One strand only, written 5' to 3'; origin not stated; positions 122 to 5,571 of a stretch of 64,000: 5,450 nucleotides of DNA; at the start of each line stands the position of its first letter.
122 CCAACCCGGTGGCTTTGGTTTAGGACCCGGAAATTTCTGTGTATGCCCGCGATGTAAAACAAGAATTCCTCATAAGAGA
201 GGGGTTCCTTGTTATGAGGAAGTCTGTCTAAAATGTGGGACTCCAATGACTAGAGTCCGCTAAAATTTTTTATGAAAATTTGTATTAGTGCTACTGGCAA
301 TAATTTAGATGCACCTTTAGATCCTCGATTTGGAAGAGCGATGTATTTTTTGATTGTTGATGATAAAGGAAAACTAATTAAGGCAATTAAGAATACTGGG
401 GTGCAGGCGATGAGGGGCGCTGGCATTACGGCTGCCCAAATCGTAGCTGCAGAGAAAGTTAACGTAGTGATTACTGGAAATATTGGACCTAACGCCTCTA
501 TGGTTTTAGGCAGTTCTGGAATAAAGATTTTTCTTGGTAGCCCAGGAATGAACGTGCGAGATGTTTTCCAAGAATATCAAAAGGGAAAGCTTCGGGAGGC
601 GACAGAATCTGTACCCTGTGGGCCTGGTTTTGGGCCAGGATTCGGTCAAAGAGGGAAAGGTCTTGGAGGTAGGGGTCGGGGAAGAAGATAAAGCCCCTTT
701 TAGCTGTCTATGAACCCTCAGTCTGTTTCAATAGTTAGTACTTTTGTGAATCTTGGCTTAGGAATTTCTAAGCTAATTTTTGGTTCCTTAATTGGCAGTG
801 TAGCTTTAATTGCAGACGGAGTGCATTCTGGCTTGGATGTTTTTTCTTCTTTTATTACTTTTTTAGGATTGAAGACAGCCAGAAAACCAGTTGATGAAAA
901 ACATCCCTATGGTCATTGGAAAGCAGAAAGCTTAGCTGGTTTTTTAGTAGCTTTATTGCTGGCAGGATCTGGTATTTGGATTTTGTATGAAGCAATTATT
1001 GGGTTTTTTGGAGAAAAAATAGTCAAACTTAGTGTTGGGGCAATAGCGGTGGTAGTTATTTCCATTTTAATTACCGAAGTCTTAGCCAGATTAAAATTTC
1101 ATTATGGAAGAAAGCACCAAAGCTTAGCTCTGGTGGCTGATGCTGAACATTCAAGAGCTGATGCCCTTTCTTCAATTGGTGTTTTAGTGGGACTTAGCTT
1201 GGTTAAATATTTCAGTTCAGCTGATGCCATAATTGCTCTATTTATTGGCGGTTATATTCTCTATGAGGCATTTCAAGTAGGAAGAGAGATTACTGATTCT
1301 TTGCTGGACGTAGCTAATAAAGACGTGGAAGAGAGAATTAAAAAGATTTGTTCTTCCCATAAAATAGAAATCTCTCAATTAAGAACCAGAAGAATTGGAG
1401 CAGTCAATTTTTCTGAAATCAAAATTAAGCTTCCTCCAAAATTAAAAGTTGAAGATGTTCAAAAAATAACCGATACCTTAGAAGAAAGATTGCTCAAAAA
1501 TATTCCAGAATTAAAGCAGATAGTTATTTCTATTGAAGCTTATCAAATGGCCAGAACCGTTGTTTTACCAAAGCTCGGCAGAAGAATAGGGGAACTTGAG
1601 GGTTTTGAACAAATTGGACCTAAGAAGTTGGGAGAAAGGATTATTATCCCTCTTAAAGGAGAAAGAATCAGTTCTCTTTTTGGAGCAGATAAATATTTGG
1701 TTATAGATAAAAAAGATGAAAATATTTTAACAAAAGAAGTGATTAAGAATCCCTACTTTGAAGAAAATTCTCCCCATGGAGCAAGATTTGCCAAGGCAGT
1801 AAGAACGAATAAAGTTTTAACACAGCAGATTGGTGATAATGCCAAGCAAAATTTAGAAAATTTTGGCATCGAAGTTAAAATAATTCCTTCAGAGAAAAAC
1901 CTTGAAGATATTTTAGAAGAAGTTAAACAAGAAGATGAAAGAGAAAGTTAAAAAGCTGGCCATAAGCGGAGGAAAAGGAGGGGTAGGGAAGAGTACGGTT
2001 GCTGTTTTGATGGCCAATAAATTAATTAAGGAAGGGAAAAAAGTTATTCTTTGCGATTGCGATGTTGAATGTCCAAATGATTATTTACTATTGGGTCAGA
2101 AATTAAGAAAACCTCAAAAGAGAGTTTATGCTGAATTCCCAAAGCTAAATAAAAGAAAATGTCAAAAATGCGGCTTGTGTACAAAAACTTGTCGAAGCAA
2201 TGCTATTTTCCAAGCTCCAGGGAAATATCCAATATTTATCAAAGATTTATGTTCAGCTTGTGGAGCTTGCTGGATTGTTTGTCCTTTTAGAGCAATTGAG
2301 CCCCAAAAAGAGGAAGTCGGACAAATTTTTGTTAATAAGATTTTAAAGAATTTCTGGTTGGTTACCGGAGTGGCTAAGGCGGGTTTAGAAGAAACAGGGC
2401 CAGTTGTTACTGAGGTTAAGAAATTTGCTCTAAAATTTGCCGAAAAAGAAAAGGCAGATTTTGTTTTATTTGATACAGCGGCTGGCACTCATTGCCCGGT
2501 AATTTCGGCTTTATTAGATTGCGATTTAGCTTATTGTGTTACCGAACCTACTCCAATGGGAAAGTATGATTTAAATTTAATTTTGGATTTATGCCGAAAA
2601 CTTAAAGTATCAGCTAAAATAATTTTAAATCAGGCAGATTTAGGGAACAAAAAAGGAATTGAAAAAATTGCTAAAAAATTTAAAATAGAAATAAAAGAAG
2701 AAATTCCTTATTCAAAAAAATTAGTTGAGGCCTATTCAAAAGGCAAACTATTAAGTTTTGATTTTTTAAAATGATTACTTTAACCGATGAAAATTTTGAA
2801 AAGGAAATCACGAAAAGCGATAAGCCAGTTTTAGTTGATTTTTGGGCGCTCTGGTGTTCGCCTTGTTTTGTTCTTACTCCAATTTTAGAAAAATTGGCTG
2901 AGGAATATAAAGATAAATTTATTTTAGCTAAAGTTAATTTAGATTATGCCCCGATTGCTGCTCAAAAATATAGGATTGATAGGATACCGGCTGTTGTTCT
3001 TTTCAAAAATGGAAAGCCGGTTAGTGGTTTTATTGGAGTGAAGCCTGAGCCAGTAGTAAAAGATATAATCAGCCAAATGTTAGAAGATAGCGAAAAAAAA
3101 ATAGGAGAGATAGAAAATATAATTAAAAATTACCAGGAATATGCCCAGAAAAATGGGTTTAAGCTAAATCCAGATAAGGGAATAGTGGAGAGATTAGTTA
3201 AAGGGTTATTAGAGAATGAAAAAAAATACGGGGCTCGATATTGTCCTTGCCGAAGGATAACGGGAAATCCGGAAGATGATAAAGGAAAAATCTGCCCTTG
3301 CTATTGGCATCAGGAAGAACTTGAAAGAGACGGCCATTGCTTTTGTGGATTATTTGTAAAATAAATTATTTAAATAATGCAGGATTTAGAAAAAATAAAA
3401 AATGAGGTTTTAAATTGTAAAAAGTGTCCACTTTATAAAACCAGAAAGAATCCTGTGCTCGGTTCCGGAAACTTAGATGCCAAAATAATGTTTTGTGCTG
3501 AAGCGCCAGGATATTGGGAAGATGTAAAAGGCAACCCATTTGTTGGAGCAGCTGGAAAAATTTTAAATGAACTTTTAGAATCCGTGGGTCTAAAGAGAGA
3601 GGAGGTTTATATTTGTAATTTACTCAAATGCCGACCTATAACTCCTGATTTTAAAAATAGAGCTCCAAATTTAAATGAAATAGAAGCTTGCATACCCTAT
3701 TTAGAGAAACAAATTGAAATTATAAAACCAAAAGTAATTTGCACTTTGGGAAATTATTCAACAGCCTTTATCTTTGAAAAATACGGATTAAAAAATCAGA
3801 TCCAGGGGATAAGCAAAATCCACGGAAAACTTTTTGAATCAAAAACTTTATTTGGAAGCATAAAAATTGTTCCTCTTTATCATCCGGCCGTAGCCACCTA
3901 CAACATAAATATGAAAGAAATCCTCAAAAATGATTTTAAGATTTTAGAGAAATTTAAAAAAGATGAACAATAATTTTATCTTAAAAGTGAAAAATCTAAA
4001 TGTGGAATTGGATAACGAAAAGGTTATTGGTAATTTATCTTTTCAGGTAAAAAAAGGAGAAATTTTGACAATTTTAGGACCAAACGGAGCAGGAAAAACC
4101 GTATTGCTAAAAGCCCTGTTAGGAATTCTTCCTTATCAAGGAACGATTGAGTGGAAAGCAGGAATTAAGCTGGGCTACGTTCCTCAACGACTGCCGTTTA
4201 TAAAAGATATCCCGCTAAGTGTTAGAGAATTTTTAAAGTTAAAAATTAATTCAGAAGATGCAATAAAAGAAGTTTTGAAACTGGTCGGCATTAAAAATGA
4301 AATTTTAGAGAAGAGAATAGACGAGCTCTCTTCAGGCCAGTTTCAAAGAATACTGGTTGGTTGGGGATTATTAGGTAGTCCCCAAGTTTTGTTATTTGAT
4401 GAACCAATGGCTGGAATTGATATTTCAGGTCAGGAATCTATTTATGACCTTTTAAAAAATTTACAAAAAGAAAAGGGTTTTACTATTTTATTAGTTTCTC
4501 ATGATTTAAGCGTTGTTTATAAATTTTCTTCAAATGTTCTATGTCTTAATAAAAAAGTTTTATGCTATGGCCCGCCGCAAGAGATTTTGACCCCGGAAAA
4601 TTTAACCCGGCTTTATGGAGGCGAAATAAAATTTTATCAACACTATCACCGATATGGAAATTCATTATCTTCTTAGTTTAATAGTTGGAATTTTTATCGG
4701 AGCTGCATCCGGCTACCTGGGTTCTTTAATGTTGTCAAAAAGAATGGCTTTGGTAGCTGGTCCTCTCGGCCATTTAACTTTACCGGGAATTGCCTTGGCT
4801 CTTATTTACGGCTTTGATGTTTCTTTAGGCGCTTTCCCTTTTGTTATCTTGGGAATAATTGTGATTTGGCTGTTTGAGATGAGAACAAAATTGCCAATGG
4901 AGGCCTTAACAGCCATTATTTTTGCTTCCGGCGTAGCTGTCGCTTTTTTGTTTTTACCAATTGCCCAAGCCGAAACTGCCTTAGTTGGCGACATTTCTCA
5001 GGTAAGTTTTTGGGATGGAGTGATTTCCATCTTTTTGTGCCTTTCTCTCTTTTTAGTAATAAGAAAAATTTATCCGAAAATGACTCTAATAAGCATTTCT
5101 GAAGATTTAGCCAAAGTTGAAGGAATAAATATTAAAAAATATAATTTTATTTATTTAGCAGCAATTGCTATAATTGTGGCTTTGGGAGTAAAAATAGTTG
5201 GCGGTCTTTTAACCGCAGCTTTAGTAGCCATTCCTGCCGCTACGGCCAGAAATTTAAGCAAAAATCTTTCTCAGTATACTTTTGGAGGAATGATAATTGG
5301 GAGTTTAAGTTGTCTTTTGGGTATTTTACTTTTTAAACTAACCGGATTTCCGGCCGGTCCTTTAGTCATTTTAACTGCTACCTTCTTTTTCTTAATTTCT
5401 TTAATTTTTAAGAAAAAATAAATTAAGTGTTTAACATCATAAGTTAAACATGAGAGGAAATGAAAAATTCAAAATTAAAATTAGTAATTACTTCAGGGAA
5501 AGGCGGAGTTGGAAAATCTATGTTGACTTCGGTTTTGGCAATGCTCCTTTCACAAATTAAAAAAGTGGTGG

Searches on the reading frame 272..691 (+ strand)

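Call 52: search_protein_families(library=pfam, proteins=[window:272-691:+], max_evalue=0.001)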
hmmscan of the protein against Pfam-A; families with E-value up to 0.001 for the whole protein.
window:272-691:+ (139 aa): 1 family
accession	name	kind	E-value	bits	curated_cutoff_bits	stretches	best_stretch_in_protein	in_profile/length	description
PF02579.22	Nitro_FeMo-Co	-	7.1e-21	74.8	26.3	1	13-104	2-94/94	Dinitrogenase iron-molybdenum cofactor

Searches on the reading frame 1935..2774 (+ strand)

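Call 52: search_protein_families(library=pfam, proteins=[window:1935-2774:+], max_evalue=0.001)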
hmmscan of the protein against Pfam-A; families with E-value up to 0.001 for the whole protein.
window:1935-2774:+ (279 aa): 14 families
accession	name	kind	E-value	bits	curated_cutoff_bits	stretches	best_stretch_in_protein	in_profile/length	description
PF01656.29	CbiA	-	4.1e-17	62.7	25.4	1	8-272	1-124/125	CobQ/CobB/MinD/ParA nucleotide binding domain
PF10609.15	ParA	-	2.4e-15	57.1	27.1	1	6-95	4-94/246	NUBPL iron-transfer P-loop NTPase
PF13614.12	AAA_31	-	1.4e-10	41.9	27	1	6-45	2-41/177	AAA domain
PF00037.32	Fer4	-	1.8e-09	37.5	21.1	2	100-122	2-24/24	4Fe-4S binding domain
PF00142.24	Fer4_NifH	-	3.7e-08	33.6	25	1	7-57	2-51/271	4Fe-4S iron sulfur cluster binding proteins, NifH/frxC family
PF12838.12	Fer4_7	-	6.9e-08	33.3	27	0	106-128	2-24/52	4Fe-4S dicluster domain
PF14697.11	Fer4_21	-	6.9e-08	33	35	1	72-121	4-57/59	4Fe-4S dicluster domain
PF13237.11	Fer4_10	-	4.2e-07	30.2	25.5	0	100-125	3-30/53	4Fe-4S dicluster domain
PF12837.12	Fer4_6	-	9.3e-07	29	25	0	72-91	5-24/24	4Fe-4S binding domain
PF13187.11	Fer4_9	-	1.8e-06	28.3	27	1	75-120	1-51/52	4Fe-4S dicluster domain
PF02374.21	ArsA_ATPase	-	9.5e-06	25.5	24.3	1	9-43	4-38/305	Anion-transporting ATPase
PF00448.28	SRP54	-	4.5e-05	23.6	22.7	0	13-44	8-39/196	SRP54-type protein, GTPase domain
PF16575.11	CLP1_P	-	5.2e-05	23.6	26.6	1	13-44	1-32/188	mRNA cleavage and polyadenylation factor CLP1 P-loop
PF09140.17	MipZ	-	0.00017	21.5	20.7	0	10-44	5-39/262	ATPase MipZ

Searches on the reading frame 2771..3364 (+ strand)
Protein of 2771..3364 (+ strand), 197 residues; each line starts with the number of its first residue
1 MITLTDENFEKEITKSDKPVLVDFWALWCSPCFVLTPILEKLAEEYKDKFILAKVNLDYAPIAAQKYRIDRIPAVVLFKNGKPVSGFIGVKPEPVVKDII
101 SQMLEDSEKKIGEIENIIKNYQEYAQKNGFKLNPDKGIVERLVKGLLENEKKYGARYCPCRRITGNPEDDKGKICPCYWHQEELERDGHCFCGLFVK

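Call 52: search_protein_families(library=pfam, proteins=[window:2771-3364:+], max_evalue=0.001)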
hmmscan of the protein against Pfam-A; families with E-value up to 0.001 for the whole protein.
window:2771-3364:+ (197 aa): 5 families
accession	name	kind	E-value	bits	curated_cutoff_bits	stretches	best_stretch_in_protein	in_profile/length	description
PF00085.26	Thioredoxin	-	4.7e-27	94.4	23.5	1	2-99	3-100/103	Thioredoxin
PF02943.20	FeThRed_B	-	6.8e-24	84.4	22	1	114-196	2-86/106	Ferredoxin thioredoxin reductase catalytic beta chain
PF13905.12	Thioredoxin_8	-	1.7e-06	28.7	27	1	18-58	2-44/94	Thioredoxin-like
PF13899.12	Thioredoxin_7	-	9.7e-05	22.9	27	1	12-78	12-81/83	Thioredoxin-like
PF13098.12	Thioredoxin_2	-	0.00016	22.4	27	1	15-88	3-92/104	Thioredoxin-like domain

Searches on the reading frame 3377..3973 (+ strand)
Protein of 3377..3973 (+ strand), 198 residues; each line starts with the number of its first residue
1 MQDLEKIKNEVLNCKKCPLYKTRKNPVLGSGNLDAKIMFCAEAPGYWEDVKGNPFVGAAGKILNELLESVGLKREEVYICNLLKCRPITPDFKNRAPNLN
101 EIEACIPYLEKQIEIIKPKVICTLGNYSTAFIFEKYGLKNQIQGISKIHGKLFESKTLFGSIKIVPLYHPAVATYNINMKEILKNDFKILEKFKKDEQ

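Call 52: search_protein_families(library=pfam, proteins=[window:3377-3973:+], max_evalue=0.001)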
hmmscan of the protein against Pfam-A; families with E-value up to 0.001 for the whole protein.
window:3377-3973:+ (198 aa): 1 family
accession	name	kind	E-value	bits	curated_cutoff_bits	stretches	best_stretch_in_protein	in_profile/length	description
PF03167.25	UDG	-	1.5e-33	116.3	24.3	1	29-178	2-126/141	Uracil DNA glycosylase superfamily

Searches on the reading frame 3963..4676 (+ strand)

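Call 52: search_protein_families(library=pfam, proteins=[window:3963-4676:+], max_evalue=0.001)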
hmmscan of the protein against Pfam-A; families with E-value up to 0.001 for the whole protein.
window:3963-4676:+ (237 aa): 3 families
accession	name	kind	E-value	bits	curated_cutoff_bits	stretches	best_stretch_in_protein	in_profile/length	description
PF00005.33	ABC_tran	-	2.1e-22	80.6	25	1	24-150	3-137/137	ABC transporter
PF13304.12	AAA_21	-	5.6e-12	46.8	27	2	119-184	235-302/304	AAA domain, putative AbiEii toxin, Type IV TA system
PF13401.12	AAA_22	-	7.5e-05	23.5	27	1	32-178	5-121/130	AAA domain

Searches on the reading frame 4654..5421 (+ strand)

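Call 52: search_protein_families(library=pfam, proteins=[window:4654-5421:+], max_evalue=0.001)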
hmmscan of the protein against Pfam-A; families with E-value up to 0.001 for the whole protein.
window:4654-5421:+ (255 aa): 2 families
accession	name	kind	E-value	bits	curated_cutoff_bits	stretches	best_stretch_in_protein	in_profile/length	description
PF00950.22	ABC-3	-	1.9e-41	142.8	20.1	1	8-252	8-257/258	ABC 3 transport family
PF01032.23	FecCD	-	3.9e-06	26.6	26.5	1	12-248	78-307/311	FecCD transport family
